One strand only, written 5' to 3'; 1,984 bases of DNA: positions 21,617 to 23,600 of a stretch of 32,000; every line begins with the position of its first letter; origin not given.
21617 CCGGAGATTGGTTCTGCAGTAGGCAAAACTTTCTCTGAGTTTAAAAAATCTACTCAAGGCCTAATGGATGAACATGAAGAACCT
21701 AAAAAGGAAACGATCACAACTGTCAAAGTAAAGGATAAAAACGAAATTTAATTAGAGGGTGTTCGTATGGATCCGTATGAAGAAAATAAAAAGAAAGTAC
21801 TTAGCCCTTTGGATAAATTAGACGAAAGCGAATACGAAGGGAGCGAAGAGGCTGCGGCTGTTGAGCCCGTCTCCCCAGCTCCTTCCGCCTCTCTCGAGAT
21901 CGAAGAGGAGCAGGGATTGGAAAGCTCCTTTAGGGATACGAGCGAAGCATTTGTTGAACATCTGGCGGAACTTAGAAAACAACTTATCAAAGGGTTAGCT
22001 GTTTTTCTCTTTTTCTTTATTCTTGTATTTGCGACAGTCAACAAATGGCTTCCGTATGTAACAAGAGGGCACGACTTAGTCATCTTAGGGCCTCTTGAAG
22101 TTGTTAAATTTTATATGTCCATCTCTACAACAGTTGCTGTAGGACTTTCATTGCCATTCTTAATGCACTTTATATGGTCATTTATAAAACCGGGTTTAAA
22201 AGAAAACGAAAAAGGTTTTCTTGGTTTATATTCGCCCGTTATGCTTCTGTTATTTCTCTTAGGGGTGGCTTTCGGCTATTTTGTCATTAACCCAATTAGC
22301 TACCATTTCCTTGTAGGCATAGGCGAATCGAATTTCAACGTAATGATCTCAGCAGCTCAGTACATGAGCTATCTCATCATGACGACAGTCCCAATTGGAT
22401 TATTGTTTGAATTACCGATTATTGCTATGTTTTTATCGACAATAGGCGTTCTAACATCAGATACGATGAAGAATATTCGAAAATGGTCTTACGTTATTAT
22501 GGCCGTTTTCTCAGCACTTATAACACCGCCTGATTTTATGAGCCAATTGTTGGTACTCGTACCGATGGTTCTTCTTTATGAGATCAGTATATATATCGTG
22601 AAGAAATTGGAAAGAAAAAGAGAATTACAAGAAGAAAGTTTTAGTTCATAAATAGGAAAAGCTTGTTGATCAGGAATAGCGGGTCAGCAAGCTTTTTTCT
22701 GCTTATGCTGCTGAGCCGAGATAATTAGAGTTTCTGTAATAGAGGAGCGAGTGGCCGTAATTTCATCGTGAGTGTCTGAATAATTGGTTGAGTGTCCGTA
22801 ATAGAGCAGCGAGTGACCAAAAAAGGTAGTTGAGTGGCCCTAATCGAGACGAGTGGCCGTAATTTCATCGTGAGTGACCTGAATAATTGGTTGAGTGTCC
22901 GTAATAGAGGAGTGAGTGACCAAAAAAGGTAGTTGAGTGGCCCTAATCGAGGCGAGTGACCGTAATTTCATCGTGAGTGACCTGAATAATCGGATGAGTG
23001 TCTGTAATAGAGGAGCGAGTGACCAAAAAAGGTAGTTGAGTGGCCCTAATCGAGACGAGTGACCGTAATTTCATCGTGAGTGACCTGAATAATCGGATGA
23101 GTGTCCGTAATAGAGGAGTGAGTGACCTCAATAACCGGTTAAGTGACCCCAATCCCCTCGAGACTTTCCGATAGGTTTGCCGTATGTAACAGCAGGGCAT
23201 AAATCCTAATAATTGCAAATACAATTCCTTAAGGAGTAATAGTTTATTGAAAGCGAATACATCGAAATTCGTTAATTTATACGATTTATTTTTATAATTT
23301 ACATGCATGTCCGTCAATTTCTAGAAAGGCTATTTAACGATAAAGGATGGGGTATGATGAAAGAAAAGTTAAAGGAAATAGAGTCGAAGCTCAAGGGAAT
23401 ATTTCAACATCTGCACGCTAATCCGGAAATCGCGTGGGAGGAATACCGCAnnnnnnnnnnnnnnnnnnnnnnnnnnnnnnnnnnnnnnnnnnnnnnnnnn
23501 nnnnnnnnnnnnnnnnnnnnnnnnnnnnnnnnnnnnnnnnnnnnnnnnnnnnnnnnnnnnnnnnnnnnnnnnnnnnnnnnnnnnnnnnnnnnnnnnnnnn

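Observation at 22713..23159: Nested (higher-order) tandem repeat with about 20 helically phased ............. cores in a 700-bp intergenic gap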

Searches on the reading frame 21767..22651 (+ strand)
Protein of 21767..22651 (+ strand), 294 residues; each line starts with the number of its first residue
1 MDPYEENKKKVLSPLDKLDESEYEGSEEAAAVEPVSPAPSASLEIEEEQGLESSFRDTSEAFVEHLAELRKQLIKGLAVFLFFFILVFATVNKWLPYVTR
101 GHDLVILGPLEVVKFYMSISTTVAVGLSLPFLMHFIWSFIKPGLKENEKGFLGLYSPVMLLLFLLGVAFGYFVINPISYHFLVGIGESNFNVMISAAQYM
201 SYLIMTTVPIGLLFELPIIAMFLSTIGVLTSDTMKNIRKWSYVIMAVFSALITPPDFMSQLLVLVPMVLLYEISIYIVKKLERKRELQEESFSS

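Call 14: find_encoding_contigs(protein=window:21767-22651:+, flank=4000, max_places=10)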
Protein window:21767-22651:+ (294 aa): 15 contigs read that carry it; 9 places shown.
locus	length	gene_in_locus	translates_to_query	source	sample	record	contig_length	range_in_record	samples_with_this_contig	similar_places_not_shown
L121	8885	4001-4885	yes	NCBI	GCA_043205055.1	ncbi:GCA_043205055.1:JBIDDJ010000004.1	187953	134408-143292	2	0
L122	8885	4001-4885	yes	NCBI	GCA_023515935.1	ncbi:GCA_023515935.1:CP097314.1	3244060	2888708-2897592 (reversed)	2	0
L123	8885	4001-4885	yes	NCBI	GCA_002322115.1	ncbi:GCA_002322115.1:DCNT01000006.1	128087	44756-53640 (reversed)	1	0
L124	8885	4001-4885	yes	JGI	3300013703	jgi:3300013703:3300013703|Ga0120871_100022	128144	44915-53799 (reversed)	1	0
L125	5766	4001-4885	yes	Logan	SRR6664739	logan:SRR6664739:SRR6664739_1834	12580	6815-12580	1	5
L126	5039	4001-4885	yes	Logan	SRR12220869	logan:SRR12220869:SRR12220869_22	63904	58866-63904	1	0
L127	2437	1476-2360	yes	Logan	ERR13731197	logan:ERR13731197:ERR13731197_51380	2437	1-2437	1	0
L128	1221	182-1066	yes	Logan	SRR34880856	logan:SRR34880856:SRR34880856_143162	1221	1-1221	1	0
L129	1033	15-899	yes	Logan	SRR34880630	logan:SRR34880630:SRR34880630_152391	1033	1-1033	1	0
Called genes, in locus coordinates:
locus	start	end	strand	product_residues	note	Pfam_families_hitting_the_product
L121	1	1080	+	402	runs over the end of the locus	PF07690:MFS_1, PF00083:Sugar_tr, PF06779:MFS_4, PF12832:MFS_1_like, PF00083:Sugar_tr (weak), PF07690:MFS_1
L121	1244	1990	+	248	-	PF13618:Gluconate_2-dh3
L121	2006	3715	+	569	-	PF00732:GMC_oxred_N, PF05199:GMC_oxred_C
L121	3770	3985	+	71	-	PF02416:TatA_B_E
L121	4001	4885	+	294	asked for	PF00902:TatC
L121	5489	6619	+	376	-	PF01546:Peptidase_M20, PF07687:M20_dimer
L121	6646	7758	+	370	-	PF02746:MR_MLE_N, PF13378:MR_MLE_C, PF26685:DUF8230_C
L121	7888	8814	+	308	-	PF01368:DHH, PF02833:DHHA2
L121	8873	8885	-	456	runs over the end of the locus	PF01946:Thi4 (faint), PF07992:Pyr_redox_2 (faint), PF00890:FAD_binding_2 (weak), PF01266:DAO, PF01494:FAD_binding_3 (weak), PF12831:FAD_oxidored (weak), PF13450:NAD_binding_8, PF00355:Rieske (weak), +2 more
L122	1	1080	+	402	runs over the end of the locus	PF07690:MFS_1, PF00083:Sugar_tr, PF06779:MFS_4, PF12832:MFS_1_like, PF00083:Sugar_tr (weak), PF07690:MFS_1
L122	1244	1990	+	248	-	PF13618:Gluconate_2-dh3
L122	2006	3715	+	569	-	PF00732:GMC_oxred_N, PF05199:GMC_oxred_C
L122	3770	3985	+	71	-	PF02416:TatA_B_E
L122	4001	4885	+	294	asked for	PF00902:TatC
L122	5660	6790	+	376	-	PF01546:Peptidase_M20, PF07687:M20_dimer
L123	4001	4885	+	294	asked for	PF00902:TatC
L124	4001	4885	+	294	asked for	PF00902:TatC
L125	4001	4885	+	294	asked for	PF00902:TatC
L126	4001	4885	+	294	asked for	PF00902:TatC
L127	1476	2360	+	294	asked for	PF00902:TatC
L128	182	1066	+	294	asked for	PF00902:TatC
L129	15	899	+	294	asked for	PF00902:TatC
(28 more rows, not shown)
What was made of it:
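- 21767..22651 (+): tatC, the upstream flanking gene (tatA lies at 21536-21751). Pfam TatC and TatA in the called genes (call 14).
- Gene context: all 28 ORFs of at least 150 aa were examined, by my Pfam scans or by the precomputed gene calls of call 14.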

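Call 22: find_homologous_proteins(query=window:21767-22648:+, max_evalue=1e-30)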
Query window:21767-22648:+ (294 aa): 933 proteins with E <= 1e-30 among 7565 candidates; the best 120 are listed.
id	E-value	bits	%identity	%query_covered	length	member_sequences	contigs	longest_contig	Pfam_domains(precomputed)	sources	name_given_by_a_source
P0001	1.5e-183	626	99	100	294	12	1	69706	PF00902.24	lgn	-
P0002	8.4e-183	624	99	100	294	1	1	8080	PF00902.24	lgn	-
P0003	1.1e-140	486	76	99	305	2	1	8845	PF00902.24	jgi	jgi:sec-independent protein translocase protein TatC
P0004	1.9e-140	485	79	99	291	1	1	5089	PF00902.24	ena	-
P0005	2.0e-140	485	79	99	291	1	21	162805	PF00902.24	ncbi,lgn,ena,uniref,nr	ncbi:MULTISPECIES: twin-arginine translocase subunit TatC [unclassified Rummeliibacillus]|uniref:twi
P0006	2.5e-140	485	77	99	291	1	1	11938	PF00902.24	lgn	-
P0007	2.6e-140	485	79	99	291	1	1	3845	PF00902.24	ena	-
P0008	2.8e-140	484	78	99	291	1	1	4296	PF00902.24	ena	-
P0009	2.9e-140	484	78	99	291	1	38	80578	PF00902.24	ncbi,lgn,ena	ncbi:MAG: twin-arginine translocase subunit TatC [Rummeliibacillus sp.]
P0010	1.1e-135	469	74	99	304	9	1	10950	PF00902.24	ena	-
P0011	3.0e-134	465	71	98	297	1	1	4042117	PF00902.24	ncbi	ncbi:twin-arginine translocase subunit TatC [Rummeliibacillus sp. JY-2-4R]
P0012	1.8e-133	462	74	98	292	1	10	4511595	PF00902.24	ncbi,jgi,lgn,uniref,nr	ncbi:twin-arginine translocase subunit TatC [Viridibacillus sp. FSL R5-0477]|uniref:Sec-independent 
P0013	2.8e-133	462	74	97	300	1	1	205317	PF00902.24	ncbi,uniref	ncbi:twin-arginine translocase subunit TatC [Rummeliibacillus sp. NPDC094406]|uniref:twin-arginine t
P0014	3.6e-133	461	74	98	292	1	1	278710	PF00902.24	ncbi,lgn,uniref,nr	ncbi:twin-arginine translocase subunit TatC [Viridibacillus sp. FSL H8-0123]|uniref:twin-arginine tr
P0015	5.0e-130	451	71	98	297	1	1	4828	PF00902.24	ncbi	-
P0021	2.5e-126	439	69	99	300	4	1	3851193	PF00902.24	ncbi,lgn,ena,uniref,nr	ncbi:twin-arginine translocase subunit TatC [Rummeliibacillus pycnus]|uniref:twin-arginine transloca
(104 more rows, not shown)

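Call 23: find_encoding_contigs(protein=P0005, flank=3000, max_places=4)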
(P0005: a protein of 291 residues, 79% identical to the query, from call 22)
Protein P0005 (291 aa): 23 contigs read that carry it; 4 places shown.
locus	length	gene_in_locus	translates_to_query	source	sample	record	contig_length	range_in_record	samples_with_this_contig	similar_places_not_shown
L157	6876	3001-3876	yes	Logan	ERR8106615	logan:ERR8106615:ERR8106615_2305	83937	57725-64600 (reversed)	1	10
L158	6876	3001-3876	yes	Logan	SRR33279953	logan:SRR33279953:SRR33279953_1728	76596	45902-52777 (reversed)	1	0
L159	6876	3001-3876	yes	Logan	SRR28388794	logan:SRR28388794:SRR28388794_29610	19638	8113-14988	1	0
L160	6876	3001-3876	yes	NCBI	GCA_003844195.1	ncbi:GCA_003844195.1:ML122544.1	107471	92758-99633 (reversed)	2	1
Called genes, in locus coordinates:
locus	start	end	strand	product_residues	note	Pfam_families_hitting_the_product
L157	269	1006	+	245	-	PF13618:Gluconate_2-dh3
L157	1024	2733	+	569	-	PF00732:GMC_oxred_N, PF05199:GMC_oxred_C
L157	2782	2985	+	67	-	PF02416:TatA_B_E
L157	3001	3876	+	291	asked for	PF00902:TatC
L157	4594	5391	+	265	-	PF00230:MIP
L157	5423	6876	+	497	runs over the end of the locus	PF00370:FGGY_N, PF02782:FGGY_C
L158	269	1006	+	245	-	PF13618:Gluconate_2-dh3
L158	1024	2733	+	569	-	PF00732:GMC_oxred_N, PF05199:GMC_oxred_C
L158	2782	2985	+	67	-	PF02416:TatA_B_E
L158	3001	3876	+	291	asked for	PF00902:TatC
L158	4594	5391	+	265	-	PF00230:MIP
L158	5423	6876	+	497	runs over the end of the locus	PF00370:FGGY_N, PF02782:FGGY_C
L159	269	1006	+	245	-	PF13618:Gluconate_2-dh3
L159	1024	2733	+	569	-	PF00732:GMC_oxred_N, PF05199:GMC_oxred_C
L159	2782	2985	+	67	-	PF02416:TatA_B_E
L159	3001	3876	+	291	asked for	PF00902:TatC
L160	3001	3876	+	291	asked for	PF00902:TatC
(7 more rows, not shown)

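Call 24: find_encoding_contigs(protein=P0011, flank=3000, max_places=2)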
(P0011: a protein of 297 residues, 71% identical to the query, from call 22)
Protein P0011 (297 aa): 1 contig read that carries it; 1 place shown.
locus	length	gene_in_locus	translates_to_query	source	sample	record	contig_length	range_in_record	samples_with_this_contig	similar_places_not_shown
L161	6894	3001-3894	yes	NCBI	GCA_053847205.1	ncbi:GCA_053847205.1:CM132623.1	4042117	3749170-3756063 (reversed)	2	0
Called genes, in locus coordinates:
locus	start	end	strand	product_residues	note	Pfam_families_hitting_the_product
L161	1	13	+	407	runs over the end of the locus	PF00083:Sugar_tr, PF07690:MFS_1, PF06779:MFS_4, PF00083:Sugar_tr (weak), PF07690:MFS_1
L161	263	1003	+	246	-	PF13618:Gluconate_2-dh3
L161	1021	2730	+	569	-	PF00732:GMC_oxred_N, PF05199:GMC_oxred_C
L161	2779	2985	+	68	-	PF02416:TatA_B_E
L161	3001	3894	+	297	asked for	PF00902:TatC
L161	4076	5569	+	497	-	PF00370:FGGY_N, PF02782:FGGY_C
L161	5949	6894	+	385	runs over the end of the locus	PF01546:Peptidase_M20, PF07687:M20_dimer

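Call 25: find_encoding_contigs(protein=P0012, flank=3000, max_places=2)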
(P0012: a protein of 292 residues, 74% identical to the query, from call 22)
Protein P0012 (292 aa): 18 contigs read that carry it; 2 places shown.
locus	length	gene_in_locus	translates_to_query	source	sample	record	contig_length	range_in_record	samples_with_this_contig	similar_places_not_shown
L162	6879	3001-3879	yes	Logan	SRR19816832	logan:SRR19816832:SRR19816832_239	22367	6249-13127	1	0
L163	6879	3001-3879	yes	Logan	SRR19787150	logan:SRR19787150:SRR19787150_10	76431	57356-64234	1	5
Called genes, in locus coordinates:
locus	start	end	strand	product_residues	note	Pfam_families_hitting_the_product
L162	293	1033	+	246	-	PF13618:Gluconate_2-dh3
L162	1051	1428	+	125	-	-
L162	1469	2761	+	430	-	PF00732:GMC_oxred_N, PF05199:GMC_oxred_C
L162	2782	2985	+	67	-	PF02416:TatA_B_E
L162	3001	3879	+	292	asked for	PF00902:TatC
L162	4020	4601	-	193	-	PF00440:TetR_N, PF16925:TetR_C_13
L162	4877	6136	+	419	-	PF07690:MFS_1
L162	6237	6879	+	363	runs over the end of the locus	PF00296:Bac_luciferase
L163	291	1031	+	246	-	PF13618:Gluconate_2-dh3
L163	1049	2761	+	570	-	PF00732:GMC_oxred_N, PF05199:GMC_oxred_C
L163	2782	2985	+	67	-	PF02416:TatA_B_E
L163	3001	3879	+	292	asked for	PF00902:TatC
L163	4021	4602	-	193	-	PF00440:TetR_N, PF16925:TetR_C_13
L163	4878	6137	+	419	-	PF07690:MFS_1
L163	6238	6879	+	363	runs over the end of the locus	PF00296:Bac_luciferase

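Call 26: find_encoding_contigs(protein=P0021, flank=3000, max_places=2)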
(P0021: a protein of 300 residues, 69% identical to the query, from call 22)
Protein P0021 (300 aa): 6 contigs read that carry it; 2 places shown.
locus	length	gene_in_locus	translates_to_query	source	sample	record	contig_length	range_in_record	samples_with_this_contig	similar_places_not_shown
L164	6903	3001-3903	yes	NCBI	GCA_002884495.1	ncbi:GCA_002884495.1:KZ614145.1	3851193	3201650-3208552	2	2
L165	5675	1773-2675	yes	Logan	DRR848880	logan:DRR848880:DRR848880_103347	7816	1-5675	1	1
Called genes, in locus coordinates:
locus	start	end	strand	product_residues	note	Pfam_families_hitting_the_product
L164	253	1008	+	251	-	PF13618:Gluconate_2-dh3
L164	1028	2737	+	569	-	PF00732:GMC_oxred_N, PF05199:GMC_oxred_C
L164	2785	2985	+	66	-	PF02416:TatA_B_E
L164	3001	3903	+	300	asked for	PF00902:TatC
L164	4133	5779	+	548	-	PF07992:Pyr_redox_2 (faint), PF00890:FAD_binding_2 (faint), PF01266:DAO, PF16901:DAO_C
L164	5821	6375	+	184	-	PF04309:G3P_antiterm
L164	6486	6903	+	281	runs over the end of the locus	PF00230:MIP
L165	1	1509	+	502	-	?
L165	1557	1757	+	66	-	PF02416:TatA_B_E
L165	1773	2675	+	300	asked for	PF00902:TatC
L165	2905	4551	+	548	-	PF00890:FAD_binding_2 (faint), PF01266:DAO, PF16901:DAO_C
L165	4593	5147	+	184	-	PF04309:G3P_antiterm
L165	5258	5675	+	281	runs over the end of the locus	PF00230:MIP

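Call 35: list_cluster_members(proteins=[window:21767-22648:+, window:23357-24484:+])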
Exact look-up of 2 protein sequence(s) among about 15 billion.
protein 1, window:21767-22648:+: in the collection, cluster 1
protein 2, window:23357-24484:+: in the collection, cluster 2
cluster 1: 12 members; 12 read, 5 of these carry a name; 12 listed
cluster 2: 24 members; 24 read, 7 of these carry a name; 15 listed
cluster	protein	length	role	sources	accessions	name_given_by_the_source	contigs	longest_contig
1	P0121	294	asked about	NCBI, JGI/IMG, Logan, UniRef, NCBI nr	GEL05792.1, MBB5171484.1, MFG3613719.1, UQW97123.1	twin-arginine translocase subunit TatC [Rummeliibacillus sp. G93] | twin-arginine translocase subunit TatC n=1 Tax=Rummeliibacillus TaxID=648802 ... | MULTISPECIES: twin-arginine translocase subunit TatC [Rummeliibacillus]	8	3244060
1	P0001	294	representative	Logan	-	-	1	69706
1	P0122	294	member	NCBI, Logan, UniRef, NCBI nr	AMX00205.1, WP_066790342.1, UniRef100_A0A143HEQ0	twin-arginine translocase subunit TatC [Rummeliibacillus stabekisii] | Sec-independent protein translocase protein TatC n=1 Tax=Rummeliibacillus stabekisii ...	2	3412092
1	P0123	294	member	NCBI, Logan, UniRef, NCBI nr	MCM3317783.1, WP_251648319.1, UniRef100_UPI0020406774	twin-arginine translocase subunit TatC [Rummeliibacillus stabekisii] | twin-arginine translocase subunit TatC n=1 Tax=Rummeliibacillus stabekisii TaxID=241244 ...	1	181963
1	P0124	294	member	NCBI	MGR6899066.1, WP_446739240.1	twin-arginine translocase subunit TatC [Rummeliibacillus sp. BSL5]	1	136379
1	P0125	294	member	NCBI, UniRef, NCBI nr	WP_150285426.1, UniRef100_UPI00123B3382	twin-arginine translocase subunit TatC [Rummeliibacillus sp. TYF-LIM-RU47] | twin-arginine translocase subunit TatC n=1 Tax=Rummeliibacillus sp. TYF-LIM-RU47 ...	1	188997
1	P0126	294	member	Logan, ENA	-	-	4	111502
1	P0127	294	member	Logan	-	-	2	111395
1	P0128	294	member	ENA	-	-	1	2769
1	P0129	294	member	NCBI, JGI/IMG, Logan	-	-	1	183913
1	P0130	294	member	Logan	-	-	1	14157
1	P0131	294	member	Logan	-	-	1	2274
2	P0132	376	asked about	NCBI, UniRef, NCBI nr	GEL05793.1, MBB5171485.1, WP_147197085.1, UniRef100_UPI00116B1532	M20 peptidase aminoacylase family protein [Rummeliibacillus stabekisii] | M20 peptidase aminoacylase family protein n=1 Tax=Rummeliibacillus stabekisii ...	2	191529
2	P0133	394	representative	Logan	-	-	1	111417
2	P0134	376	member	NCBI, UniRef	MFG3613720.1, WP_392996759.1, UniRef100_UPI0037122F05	M20 peptidase aminoacylase family protein [Rummeliibacillus stabekisii] | M20 peptidase aminoacylase family protein n=1 Tax=Rummeliibacillus stabekisii ...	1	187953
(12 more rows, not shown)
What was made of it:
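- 21767..22651 (+): Named TatC of R. stabekisii by its sources (call 35).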

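Call 36: find_encoding_contigs(protein=P0122, flank=2500, max_places=3)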
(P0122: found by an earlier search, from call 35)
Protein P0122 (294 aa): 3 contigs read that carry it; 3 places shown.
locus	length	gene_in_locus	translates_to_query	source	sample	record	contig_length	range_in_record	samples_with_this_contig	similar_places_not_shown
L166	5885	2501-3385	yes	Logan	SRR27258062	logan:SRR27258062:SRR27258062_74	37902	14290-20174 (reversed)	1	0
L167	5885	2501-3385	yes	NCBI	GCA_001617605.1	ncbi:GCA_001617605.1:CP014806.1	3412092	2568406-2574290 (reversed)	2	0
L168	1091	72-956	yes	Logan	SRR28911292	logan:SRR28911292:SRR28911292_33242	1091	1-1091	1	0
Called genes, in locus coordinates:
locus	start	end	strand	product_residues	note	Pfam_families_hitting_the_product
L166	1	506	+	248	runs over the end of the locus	PF13618:Gluconate_2-dh3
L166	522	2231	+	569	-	PF00732:GMC_oxred_N, PF05199:GMC_oxred_C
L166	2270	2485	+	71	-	PF02416:TatA_B_E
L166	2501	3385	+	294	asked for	PF00902:TatC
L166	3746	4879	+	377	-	PF01546:Peptidase_M20, PF07687:M20_dimer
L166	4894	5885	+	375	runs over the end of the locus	PF02746:MR_MLE_N, PF13378:MR_MLE_C, PF26685:DUF8230_C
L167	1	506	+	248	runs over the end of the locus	PF13618:Gluconate_2-dh3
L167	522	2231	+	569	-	PF00732:GMC_oxred_N, PF05199:GMC_oxred_C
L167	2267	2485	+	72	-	PF02416:TatA_B_E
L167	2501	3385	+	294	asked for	PF00902:TatC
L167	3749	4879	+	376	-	PF01546:Peptidase_M20, PF07687:M20_dimer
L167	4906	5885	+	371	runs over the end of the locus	PF02746:MR_MLE_N, PF13378:MR_MLE_C, PF26685:DUF8230_C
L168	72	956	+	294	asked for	PF00902:TatC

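Call 37: find_encoding_contigs(protein=P0125, flank=2500, max_places=3)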
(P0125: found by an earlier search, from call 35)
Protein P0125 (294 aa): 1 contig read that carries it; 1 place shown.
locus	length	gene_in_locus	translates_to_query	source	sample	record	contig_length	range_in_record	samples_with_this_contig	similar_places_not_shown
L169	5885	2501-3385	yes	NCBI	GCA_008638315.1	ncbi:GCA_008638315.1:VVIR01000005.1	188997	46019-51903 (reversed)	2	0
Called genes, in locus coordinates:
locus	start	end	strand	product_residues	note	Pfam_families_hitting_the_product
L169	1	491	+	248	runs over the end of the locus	PF13618:Gluconate_2-dh3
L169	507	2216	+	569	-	PF00732:GMC_oxred_N, PF05199:GMC_oxred_C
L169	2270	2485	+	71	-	PF02416:TatA_B_E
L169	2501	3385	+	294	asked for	PF00902:TatC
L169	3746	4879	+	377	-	PF01546:Peptidase_M20, PF07687:M20_dimer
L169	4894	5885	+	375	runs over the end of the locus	PF02746:MR_MLE_N, PF13378:MR_MLE_C, PF26685:DUF8230_C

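Call 48: find_encoding_contigs(protein=P0123, flank=1500, max_places=3)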
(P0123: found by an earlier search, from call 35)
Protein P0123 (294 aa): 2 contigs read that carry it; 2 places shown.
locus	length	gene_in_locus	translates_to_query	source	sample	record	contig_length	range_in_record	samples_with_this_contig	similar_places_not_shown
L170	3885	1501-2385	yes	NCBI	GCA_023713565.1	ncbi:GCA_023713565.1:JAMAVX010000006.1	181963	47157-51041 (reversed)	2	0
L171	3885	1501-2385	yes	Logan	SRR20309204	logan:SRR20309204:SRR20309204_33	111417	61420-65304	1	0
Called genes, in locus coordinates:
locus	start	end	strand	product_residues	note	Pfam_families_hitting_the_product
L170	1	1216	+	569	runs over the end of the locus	PF00732:GMC_oxred_N, PF05199:GMC_oxred_C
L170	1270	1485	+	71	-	PF02416:TatA_B_E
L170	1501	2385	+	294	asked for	PF00902:TatC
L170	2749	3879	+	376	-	PF01546:Peptidase_M20, PF07687:M20_dimer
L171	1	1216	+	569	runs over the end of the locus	PF00732:GMC_oxred_N, PF05199:GMC_oxred_C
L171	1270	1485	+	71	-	PF02416:TatA_B_E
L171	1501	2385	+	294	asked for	PF00902:TatC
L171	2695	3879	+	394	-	PF01546:Peptidase_M20, PF07687:M20_dimer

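Call 49: find_encoding_contigs(protein=P0124, flank=1500, max_places=3)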
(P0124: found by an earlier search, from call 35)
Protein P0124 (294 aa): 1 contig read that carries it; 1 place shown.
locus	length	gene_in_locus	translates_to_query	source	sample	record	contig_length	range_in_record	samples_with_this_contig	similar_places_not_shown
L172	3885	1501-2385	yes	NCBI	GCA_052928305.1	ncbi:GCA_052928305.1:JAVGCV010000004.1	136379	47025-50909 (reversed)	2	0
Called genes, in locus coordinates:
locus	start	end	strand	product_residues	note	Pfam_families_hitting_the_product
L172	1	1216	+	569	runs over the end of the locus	PF00732:GMC_oxred_N, PF05199:GMC_oxred_C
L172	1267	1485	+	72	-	PF02416:TatA_B_E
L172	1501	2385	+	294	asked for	PF00902:TatC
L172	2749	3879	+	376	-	PF01546:Peptidase_M20, PF07687:M20_dimer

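Call 50: find_encoding_contigs(protein=P0126, flank=1500, max_places=4)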
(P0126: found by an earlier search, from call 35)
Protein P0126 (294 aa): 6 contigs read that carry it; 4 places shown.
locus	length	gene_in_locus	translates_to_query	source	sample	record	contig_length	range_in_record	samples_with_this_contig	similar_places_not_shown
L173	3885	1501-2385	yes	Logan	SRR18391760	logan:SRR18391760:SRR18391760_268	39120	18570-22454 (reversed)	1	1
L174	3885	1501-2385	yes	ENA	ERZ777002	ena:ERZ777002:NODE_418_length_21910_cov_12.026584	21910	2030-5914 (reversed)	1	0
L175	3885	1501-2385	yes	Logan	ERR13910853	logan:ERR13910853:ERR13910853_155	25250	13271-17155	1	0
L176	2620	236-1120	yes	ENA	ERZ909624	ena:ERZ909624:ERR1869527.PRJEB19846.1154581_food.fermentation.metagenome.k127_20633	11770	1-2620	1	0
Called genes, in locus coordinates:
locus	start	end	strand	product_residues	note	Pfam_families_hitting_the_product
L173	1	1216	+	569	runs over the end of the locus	PF00732:GMC_oxred_N, PF05199:GMC_oxred_C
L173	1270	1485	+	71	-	PF02416:TatA_B_E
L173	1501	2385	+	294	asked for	PF00902:TatC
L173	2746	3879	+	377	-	PF01546:Peptidase_M20, PF07687:M20_dimer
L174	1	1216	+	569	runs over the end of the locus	PF00732:GMC_oxred_N, PF05199:GMC_oxred_C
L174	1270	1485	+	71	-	PF02416:TatA_B_E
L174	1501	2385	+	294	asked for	PF00902:TatC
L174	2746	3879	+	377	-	PF01546:Peptidase_M20, PF07687:M20_dimer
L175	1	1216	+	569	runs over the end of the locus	PF00732:GMC_oxred_N, PF05199:GMC_oxred_C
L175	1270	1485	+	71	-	PF02416:TatA_B_E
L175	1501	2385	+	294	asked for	PF00902:TatC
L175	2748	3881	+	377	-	PF01546:Peptidase_M20, PF07687:M20_dimer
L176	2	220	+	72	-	?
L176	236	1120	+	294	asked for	PF00902:TatC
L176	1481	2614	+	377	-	PF01546:Peptidase_M20, PF07687:M20_dimer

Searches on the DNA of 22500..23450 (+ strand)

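Call 31: search_dna_similar(query=window:22700-23170:+, collection=plasmids, mode=distant, max_evalue=0.01)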
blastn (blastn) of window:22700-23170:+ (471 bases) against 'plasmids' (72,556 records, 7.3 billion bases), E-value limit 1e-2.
No match.

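Call 32: search_dna_similar(query=window:22700-23170:+, collection=phages, mode=distant, max_evalue=0.01)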
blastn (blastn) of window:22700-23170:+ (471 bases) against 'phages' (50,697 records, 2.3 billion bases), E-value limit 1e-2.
No match.
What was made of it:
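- Tried and rejected: Plasmid and phage blastn found none (calls 31, 32).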

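Call 46: search_rna_families(source=window, start=22500, end=23450, threshold=evalue, max_evalue=1)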
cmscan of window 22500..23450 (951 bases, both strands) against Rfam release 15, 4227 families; matches with E-value up to 1: 2.
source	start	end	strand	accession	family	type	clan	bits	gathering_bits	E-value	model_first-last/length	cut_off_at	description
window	22610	22697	+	RF04178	BTnc005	Gene; sRNA;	-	19.2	174.8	0.076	1-205/205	no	Bacteroides sRNA BTnc005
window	22600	22706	+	RF01477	rli43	Gene; sRNA;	-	14.5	100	0.73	77-180/255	no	Listeria sRNA rli43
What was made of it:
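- On Known RNA family (Rfam 15): Only weak terminator-region hits at E up to 1 (call 46).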
